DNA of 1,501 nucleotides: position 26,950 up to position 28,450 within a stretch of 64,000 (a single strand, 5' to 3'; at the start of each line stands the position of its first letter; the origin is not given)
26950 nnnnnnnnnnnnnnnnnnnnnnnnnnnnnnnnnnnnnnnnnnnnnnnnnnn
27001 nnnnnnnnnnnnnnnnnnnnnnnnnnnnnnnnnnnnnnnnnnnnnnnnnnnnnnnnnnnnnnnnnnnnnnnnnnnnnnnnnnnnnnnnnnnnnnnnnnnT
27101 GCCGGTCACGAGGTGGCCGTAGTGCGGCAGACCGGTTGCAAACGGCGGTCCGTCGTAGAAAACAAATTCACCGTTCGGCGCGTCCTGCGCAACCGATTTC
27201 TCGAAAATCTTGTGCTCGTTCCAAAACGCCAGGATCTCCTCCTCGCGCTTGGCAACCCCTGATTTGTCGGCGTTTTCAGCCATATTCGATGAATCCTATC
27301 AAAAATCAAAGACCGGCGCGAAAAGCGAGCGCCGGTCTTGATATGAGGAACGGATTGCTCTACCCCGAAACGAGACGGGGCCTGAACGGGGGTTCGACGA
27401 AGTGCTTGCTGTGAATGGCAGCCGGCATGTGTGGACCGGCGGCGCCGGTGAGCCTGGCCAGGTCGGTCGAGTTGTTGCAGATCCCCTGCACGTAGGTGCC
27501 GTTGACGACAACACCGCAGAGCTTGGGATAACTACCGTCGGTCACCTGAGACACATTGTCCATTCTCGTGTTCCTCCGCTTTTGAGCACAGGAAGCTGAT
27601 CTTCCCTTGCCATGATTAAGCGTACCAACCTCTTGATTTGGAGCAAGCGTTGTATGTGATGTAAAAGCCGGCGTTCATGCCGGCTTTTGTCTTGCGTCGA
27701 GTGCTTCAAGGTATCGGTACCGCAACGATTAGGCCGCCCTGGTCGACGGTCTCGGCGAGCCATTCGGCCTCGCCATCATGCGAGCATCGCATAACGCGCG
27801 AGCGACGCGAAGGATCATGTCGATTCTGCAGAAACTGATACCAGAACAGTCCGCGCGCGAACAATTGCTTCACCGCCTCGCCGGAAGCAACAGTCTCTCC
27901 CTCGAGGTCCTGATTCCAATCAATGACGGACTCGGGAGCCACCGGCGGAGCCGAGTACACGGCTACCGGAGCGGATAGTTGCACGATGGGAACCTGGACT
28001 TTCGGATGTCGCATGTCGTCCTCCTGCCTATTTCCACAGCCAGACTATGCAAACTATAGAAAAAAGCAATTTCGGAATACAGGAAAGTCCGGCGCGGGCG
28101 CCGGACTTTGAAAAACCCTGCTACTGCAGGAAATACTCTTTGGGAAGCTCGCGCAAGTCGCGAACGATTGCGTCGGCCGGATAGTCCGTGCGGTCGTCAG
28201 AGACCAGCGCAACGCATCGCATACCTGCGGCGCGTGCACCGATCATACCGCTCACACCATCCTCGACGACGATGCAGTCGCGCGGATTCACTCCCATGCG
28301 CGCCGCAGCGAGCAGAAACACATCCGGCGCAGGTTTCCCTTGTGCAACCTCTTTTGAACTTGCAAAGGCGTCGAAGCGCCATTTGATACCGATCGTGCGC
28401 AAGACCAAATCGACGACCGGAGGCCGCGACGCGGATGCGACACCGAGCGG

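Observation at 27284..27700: Intrinsic terminator 17 nt upstream of the ileS start codon; the leader contains RBS-equipped small ORFs but no recognisable T-box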

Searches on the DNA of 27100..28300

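Call 4: search_rna_families(source=window, start=27100, end=28300, threshold=evalue, max_evalue=10, show_alignments=3)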
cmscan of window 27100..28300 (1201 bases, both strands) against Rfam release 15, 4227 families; matches with E-value up to 10: 9.
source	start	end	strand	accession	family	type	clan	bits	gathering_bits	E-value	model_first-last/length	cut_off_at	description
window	27616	27697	+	RF02053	STnc430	Gene; sRNA;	-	24.9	47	0.23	1-162/162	no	Enterobacterial sRNA STnc430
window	27607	27693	+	RF01811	PtaRNA1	Gene; antitoxin;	-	21.6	47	0.14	1-72/72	no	Plasmid transferred anti-sense RNA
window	27607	27691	+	RF01401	rseX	Gene; sRNA;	-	21.5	50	7.3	1-94/94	no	rseX Hfq binding RNA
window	27301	27368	-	RF02074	STnc240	Gene; sRNA;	-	20.3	55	4.5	1-77/77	no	Enterobacterial sRNA STnc240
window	27660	27689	+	RF01772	rnk_pseudo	Cis-reg; leader;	-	18.3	55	3.1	71-100/108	no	Pseudomonas rnk leader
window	27796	27858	-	RF01611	ceN108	Gene; snRNA; snoRNA; CD-box;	-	17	50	2.1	1-70/70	no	Caenorhabditis snoRNA ceN108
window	27293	27351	+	RF01298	snoU25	Gene; snRNA; snoRNA; CD-box;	-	16.7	50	2.5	1-69/69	no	Small nucleolar RNA U25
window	28087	28106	-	RF01340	CRISPR-DR29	Gene; CRISPR;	-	15.7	39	5.1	6-25/37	no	CRISPR RNA direct repeat element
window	27294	27354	-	RF03723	MIR7125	Gene; miRNA;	-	15.5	100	7.3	1-107/107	no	MIR7125 microRNA precursor family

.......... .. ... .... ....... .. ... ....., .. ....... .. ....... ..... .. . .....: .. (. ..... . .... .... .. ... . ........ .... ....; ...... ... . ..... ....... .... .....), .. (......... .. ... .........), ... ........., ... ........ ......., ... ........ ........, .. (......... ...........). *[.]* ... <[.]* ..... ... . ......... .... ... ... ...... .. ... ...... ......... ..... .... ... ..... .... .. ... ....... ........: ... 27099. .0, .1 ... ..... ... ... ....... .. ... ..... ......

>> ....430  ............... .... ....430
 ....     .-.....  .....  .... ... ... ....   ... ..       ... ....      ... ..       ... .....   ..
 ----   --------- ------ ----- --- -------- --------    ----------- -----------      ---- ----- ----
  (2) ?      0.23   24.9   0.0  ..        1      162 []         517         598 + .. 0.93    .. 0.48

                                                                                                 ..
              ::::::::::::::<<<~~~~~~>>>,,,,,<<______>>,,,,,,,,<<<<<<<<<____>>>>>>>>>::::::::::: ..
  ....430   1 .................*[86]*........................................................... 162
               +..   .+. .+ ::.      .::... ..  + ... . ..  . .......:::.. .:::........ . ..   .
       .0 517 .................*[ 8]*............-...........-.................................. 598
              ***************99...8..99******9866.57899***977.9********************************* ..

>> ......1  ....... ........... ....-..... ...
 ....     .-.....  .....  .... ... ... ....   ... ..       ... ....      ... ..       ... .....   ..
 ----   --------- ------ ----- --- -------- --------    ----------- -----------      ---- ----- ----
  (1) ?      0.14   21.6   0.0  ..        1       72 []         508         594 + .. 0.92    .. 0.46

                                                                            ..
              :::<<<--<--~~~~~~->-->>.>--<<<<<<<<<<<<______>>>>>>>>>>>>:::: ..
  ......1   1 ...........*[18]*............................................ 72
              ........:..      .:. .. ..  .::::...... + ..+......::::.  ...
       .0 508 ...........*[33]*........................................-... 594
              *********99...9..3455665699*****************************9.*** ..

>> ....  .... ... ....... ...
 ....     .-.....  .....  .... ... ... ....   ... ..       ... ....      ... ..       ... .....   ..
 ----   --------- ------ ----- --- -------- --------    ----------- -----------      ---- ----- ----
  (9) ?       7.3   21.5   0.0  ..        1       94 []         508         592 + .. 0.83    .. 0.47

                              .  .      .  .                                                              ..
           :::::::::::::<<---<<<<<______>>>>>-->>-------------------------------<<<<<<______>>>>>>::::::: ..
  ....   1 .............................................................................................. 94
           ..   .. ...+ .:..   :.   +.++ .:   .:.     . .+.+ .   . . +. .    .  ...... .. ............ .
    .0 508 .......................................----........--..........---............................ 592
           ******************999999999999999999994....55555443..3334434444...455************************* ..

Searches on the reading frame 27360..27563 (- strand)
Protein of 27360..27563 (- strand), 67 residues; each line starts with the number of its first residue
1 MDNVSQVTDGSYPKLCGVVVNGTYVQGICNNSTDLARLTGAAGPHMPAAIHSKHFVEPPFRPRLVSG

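Call 6: find_encoding_contigs(protein=window:27360-27563:-, flank=5000, max_places=6)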
Protein window:27360-27563:- (67 aa): 16 contigs read that carry it; 6 places shown.
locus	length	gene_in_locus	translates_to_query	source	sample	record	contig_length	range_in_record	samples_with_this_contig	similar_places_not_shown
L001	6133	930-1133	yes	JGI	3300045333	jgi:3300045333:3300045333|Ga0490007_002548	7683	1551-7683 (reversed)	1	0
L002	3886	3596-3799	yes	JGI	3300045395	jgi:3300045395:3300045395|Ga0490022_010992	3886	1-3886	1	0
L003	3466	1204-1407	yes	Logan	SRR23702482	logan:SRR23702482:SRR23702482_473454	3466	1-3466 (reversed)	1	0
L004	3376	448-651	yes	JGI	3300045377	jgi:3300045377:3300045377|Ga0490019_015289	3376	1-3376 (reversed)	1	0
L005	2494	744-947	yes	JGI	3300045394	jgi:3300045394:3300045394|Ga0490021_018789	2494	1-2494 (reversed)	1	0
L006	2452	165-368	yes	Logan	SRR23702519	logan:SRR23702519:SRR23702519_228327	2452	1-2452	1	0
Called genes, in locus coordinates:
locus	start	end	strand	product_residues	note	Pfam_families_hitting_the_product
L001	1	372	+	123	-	?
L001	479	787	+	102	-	-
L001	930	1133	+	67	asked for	-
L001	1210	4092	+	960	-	PF00133:tRNA-synt_1, PF09334:tRNA-synt_1g, PF08264:Anticodon_1, PF19302:DUF5915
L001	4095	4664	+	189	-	PF11967:RecO_N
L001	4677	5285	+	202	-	PF00583:Acetyltransf_1 (weak), PF13302:Acetyltransf_3 (faint)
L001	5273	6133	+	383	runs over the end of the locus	PF24948:Citrate_synth_N, PF16114:Citrate_bind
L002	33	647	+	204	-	PF02223:Thymidylate_kin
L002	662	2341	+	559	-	PF03485:Arg_tRNA_synt_N, PF00750:tRNA-synt_1d, PF05746:DALR_1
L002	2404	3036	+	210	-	PF00702:Hydrolase, PF13419:HAD_2, PF13242:Hydrolase_like (weak)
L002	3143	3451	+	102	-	-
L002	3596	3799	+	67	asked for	-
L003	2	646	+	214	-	?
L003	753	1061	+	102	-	-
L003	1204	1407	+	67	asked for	-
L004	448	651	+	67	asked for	-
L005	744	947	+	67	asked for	-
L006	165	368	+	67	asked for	-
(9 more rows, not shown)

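Call 8: search_protein_families(library=pfam, proteins=[window:27360-27563:-], max_evalue=0.1)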
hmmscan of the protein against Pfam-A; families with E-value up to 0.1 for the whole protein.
window:27360-27563:- (67 aa): 1 family
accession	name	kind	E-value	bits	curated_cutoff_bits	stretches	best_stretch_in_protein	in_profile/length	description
PF22436.1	PilE_C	-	0.052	14.2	27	1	11-49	70-108/111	PilE, C-terminal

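Call 10: find_homologous_proteins(query=window:27360-27563:-, max_evalue=0.01)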
Query window:27360-27563:- (67 aa): 1 proteins with E <= 0.01 among 1 candidates.
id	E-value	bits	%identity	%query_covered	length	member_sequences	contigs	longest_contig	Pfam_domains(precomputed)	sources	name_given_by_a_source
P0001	4.5e-38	145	97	100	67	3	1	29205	-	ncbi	-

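Call 15: find_encoding_contigs(protein=P0001, flank=4000, max_places=4)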
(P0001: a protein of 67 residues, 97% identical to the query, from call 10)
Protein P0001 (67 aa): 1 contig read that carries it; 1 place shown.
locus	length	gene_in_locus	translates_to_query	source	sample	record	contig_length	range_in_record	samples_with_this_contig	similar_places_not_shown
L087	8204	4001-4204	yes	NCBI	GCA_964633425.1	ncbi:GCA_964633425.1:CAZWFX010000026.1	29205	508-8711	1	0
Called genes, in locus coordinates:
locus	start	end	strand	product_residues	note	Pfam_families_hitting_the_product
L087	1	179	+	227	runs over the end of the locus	?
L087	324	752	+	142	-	PF03946:Ribosomal_L11_N, PF00298:Ribosomal_L11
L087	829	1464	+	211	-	PF01712:dNK (weak), PF02223:Thymidylate_kin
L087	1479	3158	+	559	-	PF03485:Arg_tRNA_synt_N, PF00750:tRNA-synt_1d, PF05746:DALR_1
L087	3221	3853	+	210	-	PF00702:Hydrolase, PF13419:HAD_2, PF13242:Hydrolase_like (weak)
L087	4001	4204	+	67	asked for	-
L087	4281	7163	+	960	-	PF00133:tRNA-synt_1, PF09334:tRNA-synt_1g, PF08264:Anticodon_1, PF19302:DUF5915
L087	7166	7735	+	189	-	PF11967:RecO_N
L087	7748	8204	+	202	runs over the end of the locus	PF00583:Acetyltransf_1 (weak)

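Call 28: search_protein_representatives(protein=window:27360-27563:-)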
Query: 67 residues. Proteins with E-value up to 0.001 (for the whole library): 4; up to 1e-10: 2; up to 1e-30: 1. The best 4 are listed.
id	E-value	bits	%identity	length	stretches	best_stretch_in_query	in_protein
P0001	1.4e-38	145.3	97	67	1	1-67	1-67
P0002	1.4e-16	75.9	68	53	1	16-65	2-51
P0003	3.2e-06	43.2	40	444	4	8-37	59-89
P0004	1.2e-04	38.2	52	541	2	38-64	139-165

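Call 30: find_encoding_contigs(protein=P0002, flank=4000, max_places=6)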
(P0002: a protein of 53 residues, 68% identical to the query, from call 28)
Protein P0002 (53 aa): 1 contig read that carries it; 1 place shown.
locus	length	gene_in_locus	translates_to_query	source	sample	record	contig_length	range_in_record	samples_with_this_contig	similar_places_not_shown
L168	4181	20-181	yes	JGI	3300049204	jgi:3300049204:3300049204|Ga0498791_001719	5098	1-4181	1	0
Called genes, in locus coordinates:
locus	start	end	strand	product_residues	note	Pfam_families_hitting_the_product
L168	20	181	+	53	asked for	-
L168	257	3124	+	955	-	PF00133:tRNA-synt_1, PF09334:tRNA-synt_1g (weak), PF08264:Anticodon_1, PF19302:DUF5915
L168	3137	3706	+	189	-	PF11967:RecO_N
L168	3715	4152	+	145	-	PF13673:Acetyltransf_10, PF13302:Acetyltransf_3 (weak), PF00583:Acetyltransf_1, PF13508:Acetyltransf_7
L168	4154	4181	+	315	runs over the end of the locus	?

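Call 52: find_homologous_proteins(query=A4, max_evalue=0.01)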
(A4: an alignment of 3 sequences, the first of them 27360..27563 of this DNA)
Query A4 (3 sequences) (67 aa, profile of the alignment): 4 proteins with E <= 0.01 among 8 candidates.
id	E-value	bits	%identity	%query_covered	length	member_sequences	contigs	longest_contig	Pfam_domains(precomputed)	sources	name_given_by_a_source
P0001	1.8e-43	164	97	100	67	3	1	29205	-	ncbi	-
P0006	2.4e-33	132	58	97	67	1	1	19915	-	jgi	jgi:hypothetical protein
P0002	7.8e-30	120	67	76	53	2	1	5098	-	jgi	jgi:hypothetical protein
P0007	1.3e-24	104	64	88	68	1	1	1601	-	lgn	-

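Call 53: find_encoding_contigs(protein=P0006, flank=4000, max_places=3)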
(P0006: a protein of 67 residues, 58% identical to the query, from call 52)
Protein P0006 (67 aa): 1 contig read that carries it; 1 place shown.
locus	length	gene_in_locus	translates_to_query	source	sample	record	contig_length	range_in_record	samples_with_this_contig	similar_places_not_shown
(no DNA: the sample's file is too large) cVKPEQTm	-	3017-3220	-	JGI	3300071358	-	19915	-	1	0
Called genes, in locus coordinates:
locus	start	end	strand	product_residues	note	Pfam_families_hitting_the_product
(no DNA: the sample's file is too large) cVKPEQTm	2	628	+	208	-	?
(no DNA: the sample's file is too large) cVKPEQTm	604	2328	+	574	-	PF03485:Arg_tRNA_synt_N, PF00750:tRNA-synt_1d, PF05746:DALR_1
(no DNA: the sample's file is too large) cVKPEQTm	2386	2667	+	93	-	-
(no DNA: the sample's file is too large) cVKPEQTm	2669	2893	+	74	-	-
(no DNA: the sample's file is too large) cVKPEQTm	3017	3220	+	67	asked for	-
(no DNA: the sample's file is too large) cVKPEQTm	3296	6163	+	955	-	PF00133:tRNA-synt_1, PF09334:tRNA-synt_1g (weak), PF08264:Anticodon_1, PF19302:DUF5915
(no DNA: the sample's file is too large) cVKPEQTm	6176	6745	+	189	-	PF11967:RecO_N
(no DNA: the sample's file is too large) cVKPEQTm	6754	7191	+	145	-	PF13673:Acetyltransf_10, PF13302:Acetyltransf_3 (weak), PF00583:Acetyltransf_1, PF13508:Acetyltransf_7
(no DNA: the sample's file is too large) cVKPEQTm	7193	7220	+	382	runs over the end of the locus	PF24948:Citrate_synth_N, PF16114:Citrate_bind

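Call 54: find_encoding_contigs(protein=P0007, flank=2000, max_places=3)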
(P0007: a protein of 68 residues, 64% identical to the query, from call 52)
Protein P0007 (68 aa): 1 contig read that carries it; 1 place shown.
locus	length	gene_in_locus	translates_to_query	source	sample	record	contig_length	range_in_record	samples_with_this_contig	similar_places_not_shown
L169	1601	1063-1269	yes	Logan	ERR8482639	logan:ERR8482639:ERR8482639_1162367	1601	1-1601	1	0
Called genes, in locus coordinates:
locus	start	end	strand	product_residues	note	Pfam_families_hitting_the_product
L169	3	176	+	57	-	?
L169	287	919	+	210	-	PF00702:Hydrolase, PF13419:HAD_2, PF13242:Hydrolase_like (weak)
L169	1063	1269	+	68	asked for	-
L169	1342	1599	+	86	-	?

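Call 59: search_protein_families(library=ncbifam, proteins=[window:27360-27563:-, P0006, P0007], max_evalue=1)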
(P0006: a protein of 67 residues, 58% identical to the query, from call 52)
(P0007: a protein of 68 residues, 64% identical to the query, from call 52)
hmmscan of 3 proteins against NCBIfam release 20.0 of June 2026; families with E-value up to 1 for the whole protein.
window:27360-27563:- (67 aa): 0 families

P0006 (67 aa): 0 families

P0007 (68 aa): 1 family
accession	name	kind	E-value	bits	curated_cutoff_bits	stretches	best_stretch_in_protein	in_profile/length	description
TIGR00500.1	met_pdase_I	equivalog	0.2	11.1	171.35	1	11-32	60-81/247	type I methionyl aminopeptidase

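Call 62: predict_structure(alignment_id=A6)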
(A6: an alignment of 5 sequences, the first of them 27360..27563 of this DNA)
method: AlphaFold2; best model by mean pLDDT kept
length: 67 residues; sequences in the alignment: 5
mean_pLDDT: 57.6   pTM: 0.36
mean pLDDT of the five models: 57.6, 54.5, 53.5, 52.4, 51.4
residues with pLDDT >= 90: 0; 70-90: 16; 50-70: 24; < 50: 27
segments of 3 or more residues with pLDDT < 50: 1-7, 45-49, 51-64
pLDDT, mean of each block of 10 residues (from residue 1): 46 69 73 72 52 43 46
secondary structure, 60 per line:
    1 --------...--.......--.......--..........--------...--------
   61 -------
elements in order: E14-20 E23-29 H32-41 E50-52

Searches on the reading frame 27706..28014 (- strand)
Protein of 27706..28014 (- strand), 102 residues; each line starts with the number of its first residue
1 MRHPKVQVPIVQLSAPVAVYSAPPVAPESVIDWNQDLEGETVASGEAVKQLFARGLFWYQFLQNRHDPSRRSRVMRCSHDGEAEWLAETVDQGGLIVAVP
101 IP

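Call 8: search_protein_families(library=pfam, proteins=[window:27706-28014:-], max_evalue=0.1)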
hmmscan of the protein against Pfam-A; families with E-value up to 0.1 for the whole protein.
window:27706-28014:- (102 aa): 0 families

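Call 35: find_homologous_proteins(query=window:27706-28014:-, max_evalue=0.01)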
Query window:27706-28014:- (102 aa): 1 proteins with E <= 0.01 among 2 candidates.
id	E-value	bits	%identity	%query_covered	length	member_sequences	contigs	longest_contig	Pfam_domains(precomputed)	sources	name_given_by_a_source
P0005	5.7e-62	224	99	100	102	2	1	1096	-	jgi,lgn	jgi:hypothetical protein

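Call 59: search_protein_families(library=ncbifam, proteins=[window:27706-28014:-], max_evalue=1)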
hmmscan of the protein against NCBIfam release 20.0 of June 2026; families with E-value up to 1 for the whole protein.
window:27706-28014:- (102 aa): 0 families
